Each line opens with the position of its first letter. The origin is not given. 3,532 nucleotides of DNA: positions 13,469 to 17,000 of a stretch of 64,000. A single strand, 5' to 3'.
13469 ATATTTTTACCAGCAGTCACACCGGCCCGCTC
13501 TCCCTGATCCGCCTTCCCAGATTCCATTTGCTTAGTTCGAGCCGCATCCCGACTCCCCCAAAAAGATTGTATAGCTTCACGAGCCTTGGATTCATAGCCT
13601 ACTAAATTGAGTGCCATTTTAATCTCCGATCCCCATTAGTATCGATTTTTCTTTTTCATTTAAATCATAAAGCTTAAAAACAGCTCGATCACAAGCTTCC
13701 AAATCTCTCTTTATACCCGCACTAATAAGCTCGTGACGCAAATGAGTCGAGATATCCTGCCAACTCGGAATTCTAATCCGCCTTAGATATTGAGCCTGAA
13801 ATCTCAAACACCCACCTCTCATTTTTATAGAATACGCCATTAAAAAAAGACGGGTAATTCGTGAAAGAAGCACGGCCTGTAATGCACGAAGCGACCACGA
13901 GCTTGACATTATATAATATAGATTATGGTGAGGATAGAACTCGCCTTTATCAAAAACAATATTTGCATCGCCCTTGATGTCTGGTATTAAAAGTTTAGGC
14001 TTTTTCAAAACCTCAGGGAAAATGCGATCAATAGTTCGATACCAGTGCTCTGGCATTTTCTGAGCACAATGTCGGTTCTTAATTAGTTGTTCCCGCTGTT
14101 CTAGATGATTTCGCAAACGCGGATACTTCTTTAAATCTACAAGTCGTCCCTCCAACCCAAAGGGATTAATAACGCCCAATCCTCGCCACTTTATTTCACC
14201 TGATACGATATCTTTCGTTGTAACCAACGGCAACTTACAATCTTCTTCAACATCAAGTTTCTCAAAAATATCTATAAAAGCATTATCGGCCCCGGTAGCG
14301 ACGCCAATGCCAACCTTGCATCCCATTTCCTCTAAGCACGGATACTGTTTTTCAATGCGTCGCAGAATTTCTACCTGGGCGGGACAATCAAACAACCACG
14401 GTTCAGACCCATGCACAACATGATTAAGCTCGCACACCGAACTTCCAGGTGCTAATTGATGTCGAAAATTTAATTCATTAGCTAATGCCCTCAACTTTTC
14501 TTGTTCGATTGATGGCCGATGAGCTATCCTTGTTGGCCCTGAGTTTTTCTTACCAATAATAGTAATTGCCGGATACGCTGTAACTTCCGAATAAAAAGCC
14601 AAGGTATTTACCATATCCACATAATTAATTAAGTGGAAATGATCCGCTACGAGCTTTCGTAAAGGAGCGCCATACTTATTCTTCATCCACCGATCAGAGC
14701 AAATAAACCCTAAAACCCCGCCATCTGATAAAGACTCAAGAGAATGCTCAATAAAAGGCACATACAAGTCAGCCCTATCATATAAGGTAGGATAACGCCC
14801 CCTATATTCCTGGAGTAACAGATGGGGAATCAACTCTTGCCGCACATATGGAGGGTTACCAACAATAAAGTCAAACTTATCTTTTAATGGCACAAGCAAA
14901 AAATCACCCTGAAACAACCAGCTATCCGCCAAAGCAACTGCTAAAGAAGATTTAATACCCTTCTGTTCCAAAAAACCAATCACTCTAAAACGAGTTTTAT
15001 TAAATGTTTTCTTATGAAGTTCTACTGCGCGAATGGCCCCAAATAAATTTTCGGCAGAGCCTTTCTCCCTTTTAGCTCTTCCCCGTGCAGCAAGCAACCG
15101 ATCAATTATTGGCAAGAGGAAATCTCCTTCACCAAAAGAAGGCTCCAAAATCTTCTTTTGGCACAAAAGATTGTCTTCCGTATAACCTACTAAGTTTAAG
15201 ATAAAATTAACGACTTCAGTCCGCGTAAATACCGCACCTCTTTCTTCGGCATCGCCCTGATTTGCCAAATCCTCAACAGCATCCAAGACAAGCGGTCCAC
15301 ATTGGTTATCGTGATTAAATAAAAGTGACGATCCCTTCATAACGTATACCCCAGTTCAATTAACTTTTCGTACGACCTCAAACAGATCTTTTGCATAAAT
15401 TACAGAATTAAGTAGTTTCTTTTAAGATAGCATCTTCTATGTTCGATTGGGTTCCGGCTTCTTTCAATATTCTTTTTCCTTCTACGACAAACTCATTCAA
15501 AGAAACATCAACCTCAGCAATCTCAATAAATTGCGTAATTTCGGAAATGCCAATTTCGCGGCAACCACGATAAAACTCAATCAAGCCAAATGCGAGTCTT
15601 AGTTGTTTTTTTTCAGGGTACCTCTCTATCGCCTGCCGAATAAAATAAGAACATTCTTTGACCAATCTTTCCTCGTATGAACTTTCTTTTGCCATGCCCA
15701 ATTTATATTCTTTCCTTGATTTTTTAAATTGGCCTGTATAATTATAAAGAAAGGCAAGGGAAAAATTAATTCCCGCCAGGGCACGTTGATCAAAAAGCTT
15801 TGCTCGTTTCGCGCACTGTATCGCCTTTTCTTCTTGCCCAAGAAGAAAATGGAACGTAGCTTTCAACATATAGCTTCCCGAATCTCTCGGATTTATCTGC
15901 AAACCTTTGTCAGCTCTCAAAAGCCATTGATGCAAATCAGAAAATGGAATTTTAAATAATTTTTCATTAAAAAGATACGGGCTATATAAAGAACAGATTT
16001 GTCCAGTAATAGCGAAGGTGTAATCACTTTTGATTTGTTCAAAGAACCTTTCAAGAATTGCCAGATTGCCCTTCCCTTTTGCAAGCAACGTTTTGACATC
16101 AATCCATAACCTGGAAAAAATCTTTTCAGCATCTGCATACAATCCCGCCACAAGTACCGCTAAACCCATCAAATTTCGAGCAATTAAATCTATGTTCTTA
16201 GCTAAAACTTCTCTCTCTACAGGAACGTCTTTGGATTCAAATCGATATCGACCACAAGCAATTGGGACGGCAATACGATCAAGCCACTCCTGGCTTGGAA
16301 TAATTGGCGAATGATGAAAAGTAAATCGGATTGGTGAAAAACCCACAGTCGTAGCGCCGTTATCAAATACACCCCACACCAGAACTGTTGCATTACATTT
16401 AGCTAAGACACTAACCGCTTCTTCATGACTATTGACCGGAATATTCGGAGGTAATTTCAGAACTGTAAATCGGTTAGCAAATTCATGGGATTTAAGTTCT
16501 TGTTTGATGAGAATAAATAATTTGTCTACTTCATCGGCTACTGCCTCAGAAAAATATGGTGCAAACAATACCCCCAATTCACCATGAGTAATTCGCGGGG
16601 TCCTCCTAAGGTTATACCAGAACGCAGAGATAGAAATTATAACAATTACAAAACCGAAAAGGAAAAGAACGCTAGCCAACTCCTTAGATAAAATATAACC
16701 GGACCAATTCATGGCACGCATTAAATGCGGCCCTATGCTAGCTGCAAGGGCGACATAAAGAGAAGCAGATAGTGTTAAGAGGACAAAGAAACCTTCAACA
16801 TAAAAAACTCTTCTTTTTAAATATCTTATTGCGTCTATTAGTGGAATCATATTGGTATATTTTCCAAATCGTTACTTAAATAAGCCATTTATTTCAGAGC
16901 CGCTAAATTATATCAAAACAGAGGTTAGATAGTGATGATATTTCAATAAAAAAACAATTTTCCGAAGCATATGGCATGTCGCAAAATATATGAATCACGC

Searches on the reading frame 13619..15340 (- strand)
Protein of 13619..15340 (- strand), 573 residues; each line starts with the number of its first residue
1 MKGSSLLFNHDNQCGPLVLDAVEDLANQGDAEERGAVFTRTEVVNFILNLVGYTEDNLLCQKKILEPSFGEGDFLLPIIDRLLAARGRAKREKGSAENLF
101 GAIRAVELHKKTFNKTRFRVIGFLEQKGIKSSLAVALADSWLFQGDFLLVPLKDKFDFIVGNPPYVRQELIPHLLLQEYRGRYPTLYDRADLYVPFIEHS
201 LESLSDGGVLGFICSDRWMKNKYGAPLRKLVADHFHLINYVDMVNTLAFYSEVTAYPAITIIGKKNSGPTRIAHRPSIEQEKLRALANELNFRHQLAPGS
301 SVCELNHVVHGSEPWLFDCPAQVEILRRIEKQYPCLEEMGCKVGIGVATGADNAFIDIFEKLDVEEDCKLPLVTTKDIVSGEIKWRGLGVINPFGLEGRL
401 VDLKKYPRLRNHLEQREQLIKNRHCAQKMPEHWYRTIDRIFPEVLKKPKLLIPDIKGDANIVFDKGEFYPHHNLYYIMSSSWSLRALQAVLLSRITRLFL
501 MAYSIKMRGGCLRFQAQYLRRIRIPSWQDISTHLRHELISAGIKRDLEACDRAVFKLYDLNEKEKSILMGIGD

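Call 11: search_protein_families(library=ncbifam, proteins=[window:13619-15340:-], max_evalue=0.00001)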
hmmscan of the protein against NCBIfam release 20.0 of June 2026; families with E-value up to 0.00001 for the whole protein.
window:13619-15340:- (573 aa): 3 families
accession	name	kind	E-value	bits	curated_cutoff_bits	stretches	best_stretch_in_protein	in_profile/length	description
NF033451.1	BREX_2_MTaseX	equivalog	8.8e-14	50.2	400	1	154-466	357-691/1185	BREX-2 system adenine-specific DNA-methyltransferase PglX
NF033452.1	BREX_1_MTaseX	exception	1.2e-11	43.2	500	1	135-356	487-708/1210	BREX-1 system adenine-specific DNA-methyltransferase PglX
NF033455.1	BREX_6_MTaseX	exception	2.2e-07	28.8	900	1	120-254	518-648/1319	BREX-6 system adenine-specific DNA-methyltransferase PglX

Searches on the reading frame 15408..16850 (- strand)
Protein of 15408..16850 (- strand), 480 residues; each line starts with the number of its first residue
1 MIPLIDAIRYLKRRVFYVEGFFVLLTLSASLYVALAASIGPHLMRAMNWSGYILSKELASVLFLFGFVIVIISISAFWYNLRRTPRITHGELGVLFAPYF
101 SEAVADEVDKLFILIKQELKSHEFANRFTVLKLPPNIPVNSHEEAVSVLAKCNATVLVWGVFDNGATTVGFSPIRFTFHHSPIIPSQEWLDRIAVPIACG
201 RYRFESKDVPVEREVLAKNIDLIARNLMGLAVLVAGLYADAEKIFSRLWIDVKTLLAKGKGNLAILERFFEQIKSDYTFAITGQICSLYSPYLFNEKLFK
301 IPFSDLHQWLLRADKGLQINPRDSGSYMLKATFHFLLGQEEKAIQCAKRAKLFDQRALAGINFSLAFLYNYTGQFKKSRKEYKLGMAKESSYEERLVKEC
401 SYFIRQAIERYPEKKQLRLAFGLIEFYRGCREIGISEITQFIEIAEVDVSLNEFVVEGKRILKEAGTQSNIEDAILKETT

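Call 11: search_protein_families(library=ncbifam, proteins=[window:15408-16850:-], max_evalue=0.00001)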
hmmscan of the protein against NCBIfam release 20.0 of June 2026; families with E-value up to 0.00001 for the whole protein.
window:15408-16850:- (480 aa): 0 families

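Call 72: search_protein_families(library=pfam, proteins=[window:15408-16850:-], max_evalue=0.001)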
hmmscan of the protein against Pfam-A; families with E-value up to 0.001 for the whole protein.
window:15408-16850:- (480 aa): 1 family
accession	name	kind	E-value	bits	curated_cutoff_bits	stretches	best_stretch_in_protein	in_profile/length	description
PF13431.12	TPR_17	-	0.0004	20.9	24.4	0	314-345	3-34/34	Tetratricopeptide repeat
